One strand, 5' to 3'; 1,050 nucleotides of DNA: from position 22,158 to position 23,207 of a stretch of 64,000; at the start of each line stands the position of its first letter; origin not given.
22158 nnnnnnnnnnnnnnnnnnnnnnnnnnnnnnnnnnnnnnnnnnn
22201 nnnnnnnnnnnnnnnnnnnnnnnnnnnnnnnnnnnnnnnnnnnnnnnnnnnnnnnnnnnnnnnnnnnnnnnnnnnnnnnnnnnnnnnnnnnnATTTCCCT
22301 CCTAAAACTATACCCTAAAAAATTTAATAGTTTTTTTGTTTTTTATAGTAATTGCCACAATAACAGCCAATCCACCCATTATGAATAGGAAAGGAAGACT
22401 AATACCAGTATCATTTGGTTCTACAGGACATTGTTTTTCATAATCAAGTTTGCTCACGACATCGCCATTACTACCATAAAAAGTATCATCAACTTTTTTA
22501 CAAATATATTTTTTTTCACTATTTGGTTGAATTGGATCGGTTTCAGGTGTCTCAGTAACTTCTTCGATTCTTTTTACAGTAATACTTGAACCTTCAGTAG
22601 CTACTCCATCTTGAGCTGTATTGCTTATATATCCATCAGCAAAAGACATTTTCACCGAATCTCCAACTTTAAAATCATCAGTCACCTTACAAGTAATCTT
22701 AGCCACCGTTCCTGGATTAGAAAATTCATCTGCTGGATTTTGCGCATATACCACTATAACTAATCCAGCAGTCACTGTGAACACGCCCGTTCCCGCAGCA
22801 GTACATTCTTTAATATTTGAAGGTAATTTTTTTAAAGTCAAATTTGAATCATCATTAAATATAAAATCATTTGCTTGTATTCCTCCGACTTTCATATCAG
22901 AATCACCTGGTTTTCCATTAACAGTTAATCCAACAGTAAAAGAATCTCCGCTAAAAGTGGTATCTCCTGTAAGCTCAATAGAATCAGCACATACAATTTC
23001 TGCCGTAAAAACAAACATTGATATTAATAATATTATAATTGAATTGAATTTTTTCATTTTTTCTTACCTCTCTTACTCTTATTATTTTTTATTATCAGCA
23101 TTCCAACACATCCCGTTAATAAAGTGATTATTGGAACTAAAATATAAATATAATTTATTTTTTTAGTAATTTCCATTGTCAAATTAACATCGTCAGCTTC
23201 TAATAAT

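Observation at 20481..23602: Non-cellulosomal cohesin-dockerin module: two membrane-anchored cohesin-like proteins plus a dockerin-bearing secreted protein, inserted between rpsB and queH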

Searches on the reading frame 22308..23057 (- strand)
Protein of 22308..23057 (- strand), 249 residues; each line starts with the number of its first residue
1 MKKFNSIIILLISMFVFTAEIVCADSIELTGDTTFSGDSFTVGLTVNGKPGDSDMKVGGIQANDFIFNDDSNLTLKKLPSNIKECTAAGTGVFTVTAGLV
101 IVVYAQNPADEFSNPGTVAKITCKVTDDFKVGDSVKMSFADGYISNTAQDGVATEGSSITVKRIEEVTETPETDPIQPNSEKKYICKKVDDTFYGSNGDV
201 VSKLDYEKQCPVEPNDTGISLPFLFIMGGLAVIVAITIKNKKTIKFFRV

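Call 3: search_protein_families(library=pfam, proteins=[window:22308-23057:-], max_evalue=10)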
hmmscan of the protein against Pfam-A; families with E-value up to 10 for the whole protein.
window:22308-23057:- (249 aa): 0 families

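Call 4: search_protein_families(library=ncbifam, proteins=[window:22308-23057:-], max_evalue=10)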
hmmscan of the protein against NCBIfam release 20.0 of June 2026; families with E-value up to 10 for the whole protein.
window:22308-23057:- (249 aa): 1 family
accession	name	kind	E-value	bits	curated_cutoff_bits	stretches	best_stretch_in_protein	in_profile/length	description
NF053819.1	EF0750_LPXTG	subfamily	0.65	10.5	47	1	1-39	1-44/105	EF2685/EF0750 family sortase-dependent surface protein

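Call 7: find_homologous_proteins(query=window:22308-23057:-)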
Query window:22308-23057:- (249 aa): 1 proteins with E <= 0.001 among 781 candidates.
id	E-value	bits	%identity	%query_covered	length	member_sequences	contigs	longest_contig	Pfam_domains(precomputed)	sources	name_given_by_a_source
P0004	1.5e-157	541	100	100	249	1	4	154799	-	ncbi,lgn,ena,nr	ncbi:MAG: hypothetical protein IJO33_02735 [Bacilli bacterium]|nr:hypothetical protein [Bacilli bact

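Call 23: search_solved_structures(query=A3, max_evalue=10, show_alignments=2)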
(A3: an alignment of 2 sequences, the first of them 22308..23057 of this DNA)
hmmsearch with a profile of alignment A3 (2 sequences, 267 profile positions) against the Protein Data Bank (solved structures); distinct sequences matched with E-value up to 10: 12.
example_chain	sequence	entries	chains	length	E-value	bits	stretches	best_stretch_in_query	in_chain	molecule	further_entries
6ehe_A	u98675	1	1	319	0.013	18.2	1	24-162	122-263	OmpT protein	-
6ehf_A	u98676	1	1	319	0.015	18.1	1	24-162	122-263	OmpT protein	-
5oyk_A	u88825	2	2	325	0.015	18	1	24-162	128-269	Gram-negative porin family protein | OmpT protein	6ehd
8xj0_A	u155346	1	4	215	0.44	13.2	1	194-228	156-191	Adalimumab Fab Light chain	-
9iyy_L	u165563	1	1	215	0.58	12.8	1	194-228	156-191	light chain of antibody H006 Fab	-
8vgg_L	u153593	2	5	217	1.1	11.9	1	194-228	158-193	Fab E104.v1.6DS light chain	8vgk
8veg_A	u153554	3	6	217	1.2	11.8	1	194-228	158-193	Fab E104.v1.4DS.S112F light chain | Fab E104.v1.4DS.A114F light chain | Fab E104.v1.4DS light chain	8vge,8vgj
8vgf_L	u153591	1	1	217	1.2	11.8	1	194-228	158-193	Fab E104.v1.5DS light chain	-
9jt1_D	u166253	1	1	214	1.2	11.7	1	194-228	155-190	light chain of GC1102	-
8vgp_L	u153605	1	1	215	1.3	11.6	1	194-228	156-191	Fab 5A12.6DS light chain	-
8vgo_B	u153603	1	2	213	1.5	11.4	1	194-228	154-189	Rituximab.4DS Fab light chain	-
8dfg_B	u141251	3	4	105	6.4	9.4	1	171-207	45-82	Merozoite surface protein 1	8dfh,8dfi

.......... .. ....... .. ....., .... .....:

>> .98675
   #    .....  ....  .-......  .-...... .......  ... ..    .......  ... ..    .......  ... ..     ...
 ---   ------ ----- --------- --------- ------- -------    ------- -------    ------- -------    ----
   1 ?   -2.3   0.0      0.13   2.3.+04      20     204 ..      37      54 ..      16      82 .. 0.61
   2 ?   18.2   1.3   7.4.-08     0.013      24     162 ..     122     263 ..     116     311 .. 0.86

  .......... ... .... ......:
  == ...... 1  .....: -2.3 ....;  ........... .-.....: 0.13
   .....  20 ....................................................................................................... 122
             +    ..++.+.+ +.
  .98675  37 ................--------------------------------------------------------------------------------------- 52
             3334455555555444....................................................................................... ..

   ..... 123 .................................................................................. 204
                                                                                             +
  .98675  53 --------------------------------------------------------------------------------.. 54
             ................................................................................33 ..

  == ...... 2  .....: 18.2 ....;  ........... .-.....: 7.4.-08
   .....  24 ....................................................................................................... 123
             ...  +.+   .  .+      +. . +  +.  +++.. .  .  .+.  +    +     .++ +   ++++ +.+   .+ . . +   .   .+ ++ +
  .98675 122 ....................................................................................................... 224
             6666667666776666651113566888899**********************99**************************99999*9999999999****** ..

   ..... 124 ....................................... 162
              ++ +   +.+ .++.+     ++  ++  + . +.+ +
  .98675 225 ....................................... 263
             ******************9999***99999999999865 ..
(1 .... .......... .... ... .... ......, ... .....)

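Call 37: predict_structure(protein=window:22308-23057:-)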
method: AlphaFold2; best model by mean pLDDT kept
length: 249 residues; sequences in the alignment: 1
mean_pLDDT: 42.0   pTM: 0.33
mean pLDDT of the five models: 42.0, 36.8, 35.8, 33.1, 29.6
residues with pLDDT >= 90: 0; 70-90: 6; 50-70: 69; < 50: 174
segments of 3 or more residues with pLDDT < 50: 13-35, 45-81, 88-118, 128-189, 211-219, 244-249
pLDDT, mean of each block of 10 residues (from residue 1): 53 45 31 51 46 31 26 32 50 34 35 44 51 34 29 28 28 29 43 55 58 41 66 66 44
secondary structure, 60 per line:
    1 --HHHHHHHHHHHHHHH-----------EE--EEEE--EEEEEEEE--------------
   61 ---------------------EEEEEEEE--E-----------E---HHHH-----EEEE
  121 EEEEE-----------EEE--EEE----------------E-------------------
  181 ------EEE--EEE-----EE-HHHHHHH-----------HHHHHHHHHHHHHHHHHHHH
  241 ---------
elements in order: H3-17 E33-36 E39-46 E82-89 H108-111 E117-125 E137-139 E142-144 E187-189 E192-194 H203-209 H221-240

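Call 41: search_solved_structures(query=A6, max_evalue=10, show_alignments=2)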
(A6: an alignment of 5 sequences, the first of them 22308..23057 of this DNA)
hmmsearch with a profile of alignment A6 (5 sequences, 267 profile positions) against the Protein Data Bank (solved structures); distinct sequences matched with E-value up to 10: 2.
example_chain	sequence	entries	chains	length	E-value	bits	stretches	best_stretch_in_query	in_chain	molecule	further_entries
6noe_A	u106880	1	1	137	0.091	15.7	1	93-146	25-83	Cellular retinoic acid-binding protein 2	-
1pqv_S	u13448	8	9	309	1.5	11.7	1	98-224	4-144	Transcription elongation factor S-II | Transcription elongation factor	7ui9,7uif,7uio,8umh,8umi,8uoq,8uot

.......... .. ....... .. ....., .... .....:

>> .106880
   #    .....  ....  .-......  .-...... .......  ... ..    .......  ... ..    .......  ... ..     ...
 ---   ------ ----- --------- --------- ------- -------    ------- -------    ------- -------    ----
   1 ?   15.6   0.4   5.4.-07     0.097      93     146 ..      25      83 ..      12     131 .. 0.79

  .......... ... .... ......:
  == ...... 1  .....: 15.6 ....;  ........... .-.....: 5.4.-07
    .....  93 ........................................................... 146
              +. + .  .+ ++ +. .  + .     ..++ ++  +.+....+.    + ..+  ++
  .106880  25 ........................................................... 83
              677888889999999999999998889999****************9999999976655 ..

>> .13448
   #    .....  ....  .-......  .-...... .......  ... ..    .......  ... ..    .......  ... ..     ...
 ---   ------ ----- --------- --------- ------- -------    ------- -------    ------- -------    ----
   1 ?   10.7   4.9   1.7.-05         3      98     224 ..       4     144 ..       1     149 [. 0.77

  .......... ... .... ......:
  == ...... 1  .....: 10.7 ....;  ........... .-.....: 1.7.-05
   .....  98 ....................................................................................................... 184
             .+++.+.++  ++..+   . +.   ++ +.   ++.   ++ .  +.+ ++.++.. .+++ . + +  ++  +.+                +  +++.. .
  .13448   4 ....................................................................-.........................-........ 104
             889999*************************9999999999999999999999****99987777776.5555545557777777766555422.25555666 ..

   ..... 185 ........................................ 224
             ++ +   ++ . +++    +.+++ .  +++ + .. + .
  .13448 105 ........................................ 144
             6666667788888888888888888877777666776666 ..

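Call 43: search_protein_families(library=pfam, alignment_id=A6, max_evalue=1)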
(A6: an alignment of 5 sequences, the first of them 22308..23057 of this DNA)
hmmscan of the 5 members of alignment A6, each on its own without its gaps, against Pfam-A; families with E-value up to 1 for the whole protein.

A. member 1, window:22308-23057:- (249 aa): 0 families

B. families by the number of members that match (of 5 scanned): 5 families
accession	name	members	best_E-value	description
PF09479.16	Flg_new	1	2.6e-09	Listeria-Bacteroides repeat domain (List_Bact_rpt)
PF00963.24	Cohesin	1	0.013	Cohesin domain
PF20524.3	DUF6739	1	0.58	Family of unknown function (DUF6739)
PF01080.22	Presenilin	1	0.69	Presenilin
PF04147.17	Nop14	1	0.91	Nop14-like family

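Call 66: find_related_loci(query=A6, collection=metagenome_contigs, flank=6000)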
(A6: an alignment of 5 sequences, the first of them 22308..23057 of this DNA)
Query A6 (249 aa) in metagenome_contigs; peptide patterns used: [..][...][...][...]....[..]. (x = any residue, [..] = any of these).
199 stretches matched a pattern, but none encodes a relative of the query by tblastn (E <= 1e-3).

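Call 75: search_protein_families(library=pfam, alignment_id=A9, max_evalue=1)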
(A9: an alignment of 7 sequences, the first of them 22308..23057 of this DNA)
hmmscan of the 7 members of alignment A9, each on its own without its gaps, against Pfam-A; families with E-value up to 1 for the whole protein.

A. member 1, window:22308-23057:- (249 aa): 0 families

B. families by the number of members that match (of 7 scanned): 5 families
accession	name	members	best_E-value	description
PF00963.24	Cohesin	2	1.7e-07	Cohesin domain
PF09479.16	Flg_new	1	2.6e-09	Listeria-Bacteroides repeat domain (List_Bact_rpt)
PF20524.3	DUF6739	1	0.58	Family of unknown function (DUF6739)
PF01080.22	Presenilin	1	0.69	Presenilin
PF04147.17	Nop14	1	0.91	Nop14-like family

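Call 76: search_solved_structures(query=A9, max_evalue=10, show_alignments=2)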
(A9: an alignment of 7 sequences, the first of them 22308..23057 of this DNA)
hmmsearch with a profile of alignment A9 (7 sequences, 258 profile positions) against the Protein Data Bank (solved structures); distinct sequences matched with E-value up to 10: 2.
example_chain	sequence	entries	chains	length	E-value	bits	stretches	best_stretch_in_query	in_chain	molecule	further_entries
1tyj_A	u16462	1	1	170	0.11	15.5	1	30-137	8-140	cellulosomal scaffoldin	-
2y3n_A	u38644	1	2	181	0.13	15.3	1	29-137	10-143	CELLULOSOMAL SCAFFOLDIN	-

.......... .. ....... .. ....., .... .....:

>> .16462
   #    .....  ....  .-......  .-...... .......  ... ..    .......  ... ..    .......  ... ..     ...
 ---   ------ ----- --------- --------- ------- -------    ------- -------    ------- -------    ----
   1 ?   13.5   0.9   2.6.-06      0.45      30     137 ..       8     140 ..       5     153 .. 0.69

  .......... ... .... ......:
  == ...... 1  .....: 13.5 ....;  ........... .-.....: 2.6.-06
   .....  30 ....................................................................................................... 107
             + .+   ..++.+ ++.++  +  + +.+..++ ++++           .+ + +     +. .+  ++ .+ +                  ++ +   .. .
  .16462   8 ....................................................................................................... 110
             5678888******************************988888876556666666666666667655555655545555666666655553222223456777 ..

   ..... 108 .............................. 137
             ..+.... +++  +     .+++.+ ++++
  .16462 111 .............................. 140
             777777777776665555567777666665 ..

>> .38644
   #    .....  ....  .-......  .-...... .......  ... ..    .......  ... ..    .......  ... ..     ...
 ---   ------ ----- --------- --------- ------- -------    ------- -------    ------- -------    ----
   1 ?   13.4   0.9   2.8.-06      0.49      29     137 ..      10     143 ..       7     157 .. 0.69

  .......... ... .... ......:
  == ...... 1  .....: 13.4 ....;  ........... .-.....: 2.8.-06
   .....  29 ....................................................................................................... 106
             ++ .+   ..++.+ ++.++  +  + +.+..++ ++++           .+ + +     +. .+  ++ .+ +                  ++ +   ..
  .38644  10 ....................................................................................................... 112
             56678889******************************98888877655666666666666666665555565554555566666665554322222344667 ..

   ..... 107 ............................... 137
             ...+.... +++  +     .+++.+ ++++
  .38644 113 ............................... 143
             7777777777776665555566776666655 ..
